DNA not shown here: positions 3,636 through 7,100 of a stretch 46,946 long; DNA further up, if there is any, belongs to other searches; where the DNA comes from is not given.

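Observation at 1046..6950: Translationally coupled three-gene module: PEGA-repeat membrane protein + small TM protein + orphan TraD/VirD4-like ATPase-nuclease fusion (best candidate for an undescribed system)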

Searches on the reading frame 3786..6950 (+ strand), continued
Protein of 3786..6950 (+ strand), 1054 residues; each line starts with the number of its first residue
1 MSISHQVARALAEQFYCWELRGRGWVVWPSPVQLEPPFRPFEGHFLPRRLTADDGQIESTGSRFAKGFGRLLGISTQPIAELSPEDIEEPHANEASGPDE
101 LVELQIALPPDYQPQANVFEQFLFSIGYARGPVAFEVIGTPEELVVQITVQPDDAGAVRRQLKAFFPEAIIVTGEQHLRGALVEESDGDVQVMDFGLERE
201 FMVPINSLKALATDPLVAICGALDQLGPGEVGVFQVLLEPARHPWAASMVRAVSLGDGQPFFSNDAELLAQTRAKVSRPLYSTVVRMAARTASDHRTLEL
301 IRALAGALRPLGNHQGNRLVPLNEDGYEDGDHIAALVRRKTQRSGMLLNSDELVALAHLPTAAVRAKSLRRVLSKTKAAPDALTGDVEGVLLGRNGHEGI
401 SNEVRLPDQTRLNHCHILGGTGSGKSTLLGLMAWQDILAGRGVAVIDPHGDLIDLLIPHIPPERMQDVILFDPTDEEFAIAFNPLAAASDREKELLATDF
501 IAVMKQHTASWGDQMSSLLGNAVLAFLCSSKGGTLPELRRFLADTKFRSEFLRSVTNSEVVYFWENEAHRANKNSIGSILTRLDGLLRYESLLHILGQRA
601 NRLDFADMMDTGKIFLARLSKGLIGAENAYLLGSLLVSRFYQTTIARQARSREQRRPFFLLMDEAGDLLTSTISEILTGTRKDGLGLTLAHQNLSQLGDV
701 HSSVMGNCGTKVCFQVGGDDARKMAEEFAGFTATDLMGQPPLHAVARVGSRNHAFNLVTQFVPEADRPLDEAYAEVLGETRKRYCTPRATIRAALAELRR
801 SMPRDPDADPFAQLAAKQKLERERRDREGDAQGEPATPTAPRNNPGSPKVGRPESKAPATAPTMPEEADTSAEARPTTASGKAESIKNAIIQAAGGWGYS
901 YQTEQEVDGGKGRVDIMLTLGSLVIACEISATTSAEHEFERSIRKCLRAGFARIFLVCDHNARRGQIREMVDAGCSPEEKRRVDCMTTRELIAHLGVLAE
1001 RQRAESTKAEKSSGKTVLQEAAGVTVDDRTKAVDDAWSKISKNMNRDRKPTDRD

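Call 74: search_dna_similar(query=window:3786-6950:+, collection=plasmids, mode=protein, max_rows=25)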
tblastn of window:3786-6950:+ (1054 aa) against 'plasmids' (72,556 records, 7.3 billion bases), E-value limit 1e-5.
Records with a match: 190; places in all: 198; records where one place covers at least 80% of the query: 0.
Best place of each record, by identity: <60% 190.
By first word of the organism name: Bacillus 65; Streptomyces 37; Clostridium 18; Natrinema 12; Haladaptatus 7; Halalkalicoccus 4; Halomontanus 4; Haloterrigena 3; Embleya 2; Sulfolobus 2; and 33 more.
By predicted mobility (MOB-suite, as given by PLSDB): non-mobilizable 150; mobilizable 37; conjugative 3.
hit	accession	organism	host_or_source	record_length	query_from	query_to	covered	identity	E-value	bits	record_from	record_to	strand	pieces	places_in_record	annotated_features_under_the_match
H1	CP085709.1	Bacillus sp. CMF21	single cell,soil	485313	133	783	62%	25.4%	4e-19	101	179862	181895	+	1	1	DUF87 domain-containing protein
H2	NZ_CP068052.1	Peribacillus psychrosaccharolyticus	-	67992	133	774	61%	25.6%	4e-20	104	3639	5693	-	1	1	DUF87 domain-containing protein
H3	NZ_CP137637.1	Niallia sp. XMNu-256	-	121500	128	755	60%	25.4%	1e-18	100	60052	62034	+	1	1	DUF87 domain-containing protein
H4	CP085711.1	Bacillus sp. F19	single cell,soil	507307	133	752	59%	25.5%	5e-18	98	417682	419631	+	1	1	DUF87 domain-containing protein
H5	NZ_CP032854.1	Bacillus subtilis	cell culture,Cheonggukjang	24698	124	783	63%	23.9%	5e-18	98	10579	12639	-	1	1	DUF87 domain-containing protein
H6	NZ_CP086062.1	Bacillus sp. BC1-43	Sing cell,soil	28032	124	783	63%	23.8%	2e-17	96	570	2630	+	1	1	DUF87 domain-containing protein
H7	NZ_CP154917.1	Bacillus subtilis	-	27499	124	783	63%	23.7%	4e-17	95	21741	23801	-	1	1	DUF87 domain-containing protein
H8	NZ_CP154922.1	Bacillus subtilis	-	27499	124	783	63%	23.7%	4e-17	95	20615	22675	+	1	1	DUF87 domain-containing protein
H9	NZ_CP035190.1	Bacillus licheniformis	cell culture,food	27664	124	783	63%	23.6%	5e-17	95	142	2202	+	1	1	DUF87 domain-containing protein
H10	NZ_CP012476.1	Shouchella clausii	-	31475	133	748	58%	25.2%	2e-18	99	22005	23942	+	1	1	DUF87 domain-containing protein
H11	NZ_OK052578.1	Metabacillus dongyingensis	white elm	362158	183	783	57%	25.6%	9e-20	103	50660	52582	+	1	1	DUF87 domain-containing protein | hypothetical protein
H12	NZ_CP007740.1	Bacillus methanolicus MGA3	soil sample, enrichment culture ...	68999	133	752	59%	22.9%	3e-12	79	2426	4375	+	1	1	DUF87 domain-containing protein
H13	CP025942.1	Bacillus subtilis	Mixed culture,Chinese food lobster sauce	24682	252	783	50%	24.6%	2e-14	86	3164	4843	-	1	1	ATPase | hypothetical protein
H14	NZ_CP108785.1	Embleya sp. NBC_00888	-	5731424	339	782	42%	28.2%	1e-27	129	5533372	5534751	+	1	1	none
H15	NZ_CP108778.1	Embleya sp. NBC_00896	-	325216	339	777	42%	28.1%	1e-26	126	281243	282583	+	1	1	type IV secretory system conjugative DNA transfer family protein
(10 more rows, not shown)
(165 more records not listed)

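Call 75: get_annotated_region(hit=H5, flank=12000)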
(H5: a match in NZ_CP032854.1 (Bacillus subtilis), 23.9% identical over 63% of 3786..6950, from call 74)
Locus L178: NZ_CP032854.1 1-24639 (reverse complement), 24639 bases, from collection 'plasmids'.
description: Bacillus subtilis subsp. subtilis strain MH-1 plasmid unnamed1, complete sequence
organism: Bacillus subtilis (NCBI taxid 135461)
taxonomy: Bacteria; Bacillota; Bacilli; Bacillales; Bacillaceae; Bacillus; Bacillus subtilis
host: -; source: cell culture,Cheonggukjang; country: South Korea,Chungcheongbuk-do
typing (MOB-suite, as given by PLSDB): non-mobilizable
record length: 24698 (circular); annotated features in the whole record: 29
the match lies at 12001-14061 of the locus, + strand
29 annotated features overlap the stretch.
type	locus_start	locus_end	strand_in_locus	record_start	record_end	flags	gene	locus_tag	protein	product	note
CDS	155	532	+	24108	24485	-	-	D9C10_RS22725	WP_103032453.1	hypothetical protein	-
CDS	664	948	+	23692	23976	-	-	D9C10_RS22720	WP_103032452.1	AbrB/MazE/SpoVT family DNA-binding domain-containing protein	-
CDS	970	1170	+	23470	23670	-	-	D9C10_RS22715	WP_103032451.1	hypothetical protein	-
CDS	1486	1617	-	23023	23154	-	-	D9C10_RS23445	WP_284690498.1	hypothetical protein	-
CDS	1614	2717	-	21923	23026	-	-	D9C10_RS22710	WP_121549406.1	tetratricopeptide repeat protein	-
CDS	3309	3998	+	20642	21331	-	-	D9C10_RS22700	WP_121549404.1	hypothetical protein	-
CDS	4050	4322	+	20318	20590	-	-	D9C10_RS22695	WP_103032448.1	hypothetical protein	-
CDS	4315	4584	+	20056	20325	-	-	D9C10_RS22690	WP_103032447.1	hypothetical protein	-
CDS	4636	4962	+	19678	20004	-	-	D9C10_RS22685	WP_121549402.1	hypothetical protein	-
CDS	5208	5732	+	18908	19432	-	-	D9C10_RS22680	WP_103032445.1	thermonuclease family protein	-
CDS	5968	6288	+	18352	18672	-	-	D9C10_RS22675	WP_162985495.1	hypothetical protein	-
CDS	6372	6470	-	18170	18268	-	-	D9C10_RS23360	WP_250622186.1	putative holin-like toxin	-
CDS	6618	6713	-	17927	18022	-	-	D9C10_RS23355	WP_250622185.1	putative holin-like toxin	-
CDS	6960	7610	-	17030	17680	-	-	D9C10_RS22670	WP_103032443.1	SprT-like domain-containing protein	-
CDS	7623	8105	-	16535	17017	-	-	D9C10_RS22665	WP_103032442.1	hypothetical protein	-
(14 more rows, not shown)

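Call 77: search_protein_families(library=pfam, proteins=[L178:11860-14520:+, L178:14532-15419:+, L178:17637-20183:+, L178:16003-16977:+, L178:20614-22968:+], max_evalue=0.01)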
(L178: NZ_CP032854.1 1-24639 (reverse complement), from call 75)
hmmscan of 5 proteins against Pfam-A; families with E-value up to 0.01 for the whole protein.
L178:11860-14520:+ (886 aa): 2 families
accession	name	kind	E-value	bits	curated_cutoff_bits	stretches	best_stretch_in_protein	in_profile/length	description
PF01935.23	DUF87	-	1.3e-09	38.9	23.2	1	332-580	8-217/220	Helicase HerA, central domain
PF10412.15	TrwB_AAD_bind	-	0.0013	18.2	20.5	0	570-680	215-323/387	Type IV secretion-system coupling protein DNA-binding domain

L178:14532-15419:+ (295 aa): 1 family
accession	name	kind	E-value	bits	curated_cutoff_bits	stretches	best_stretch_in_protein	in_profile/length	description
PF13814.12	Replic_Relax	-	1.2e-10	42.2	25.3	1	16-214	4-183/191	Replication-relaxation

L178:17637-20183:+ (848 aa): 2 families
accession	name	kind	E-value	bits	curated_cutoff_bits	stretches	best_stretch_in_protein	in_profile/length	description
PF12846.13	AAA_10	-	3.1e-116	388.8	27.5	1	457-817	2-362/362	AAA-like domain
PF19044.6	P-loop_TraG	-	8.3e-05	21.8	25.8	1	478-746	31-300/413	TraG P-loop domain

L178:16003-16977:+ (324 aa): 1 family
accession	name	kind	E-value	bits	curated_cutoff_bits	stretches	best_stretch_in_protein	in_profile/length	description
PF12642.13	TpcC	-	3.1e-44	152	27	1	69-319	1-231/231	Conjugative transposon protein TcpC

L178:20614-22968:+ (784 aa): 0 families

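Call 88: search_protein_families(library=pfam, proteins=[L005:13548-14561:-, L005:14989-17439:+, L005:17417-18811:+, L001:13678-14859:+, L003:13295-14404:+, L003:14579-16399:-, L003:18493-19701:-, L003:20912-22516:-, L004:17016-18311:-, L004:21604-22857:-], max_evalue=0.001)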
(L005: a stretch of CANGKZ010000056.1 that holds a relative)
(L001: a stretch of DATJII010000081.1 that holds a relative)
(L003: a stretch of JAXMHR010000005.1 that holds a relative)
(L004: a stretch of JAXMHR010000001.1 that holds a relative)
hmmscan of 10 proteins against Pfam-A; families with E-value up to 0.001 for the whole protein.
L005:13548-14561:- (337 aa): 2 families
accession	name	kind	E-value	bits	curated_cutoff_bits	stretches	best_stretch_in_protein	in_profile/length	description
PF07676.18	PD40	-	1.1e-19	70.3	20.9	2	79-112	5-38/38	WD40-like Beta Propeller Repeat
PF00930.27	DPPIV_N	-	6.5e-06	25.5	22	0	65-122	25-77/354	Dipeptidyl peptidase IV (DPP IV) N-terminal region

L005:14989-17439:+ (816 aa): 2 families
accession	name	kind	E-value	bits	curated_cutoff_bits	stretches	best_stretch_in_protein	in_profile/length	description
PF07587.16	PSD1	-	4.9e-76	255.8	28.5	1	543-789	2-241/244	Protein of unknown function (DUF1553)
PF07583.16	PSCyt2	-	1.4e-59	202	29.8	1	161-372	1-206/209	Protein of unknown function (DUF1549)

L005:17417-18811:+ (464 aa): 1 family
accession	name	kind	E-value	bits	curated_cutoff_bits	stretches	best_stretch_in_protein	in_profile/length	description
PF07394.17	DUF1501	-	9.9e-128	427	27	1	52-463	1-390/390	Protein of unknown function (DUF1501)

L001:13678-14859:+ (393 aa): 1 family
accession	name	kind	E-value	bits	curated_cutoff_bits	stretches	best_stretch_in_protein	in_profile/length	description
PF01869.26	BcrAD_BadFG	-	1.5e-07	31.6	31.5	1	110-348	90-271/271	BadF/BadG/BcrA/BcrD ATPase family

L003:13295-14404:+ (369 aa): 0 families

L003:14579-16399:- (606 aa): 4 families
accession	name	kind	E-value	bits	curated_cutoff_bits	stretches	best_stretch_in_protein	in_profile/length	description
PF08448.16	PAS_4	-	4.7e-19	69.1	23.1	2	477-592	4-109/110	PAS fold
PF13426.13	PAS_9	-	2.4e-12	47.5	27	1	479-590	2-103/103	PAS domain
PF00989.32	PAS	-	1.3e-08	35.3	22.6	0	337-387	4-54/113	PAS fold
PF13188.13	PAS_8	-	0.00013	22.2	21.8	0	469-521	2-54/65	PAS domain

L003:18493-19701:- (402 aa): 0 families

L003:20912-22516:- (534 aa): 0 families

L004:17016-18311:- (431 aa): 1 family
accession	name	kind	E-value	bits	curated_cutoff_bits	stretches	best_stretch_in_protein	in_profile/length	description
PF18884.5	TSP3_bac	-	0.00064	19.9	25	0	328-349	1-22/22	Bacterial TSP3 repeat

L004:21604-22857:- (417 aa): 0 families
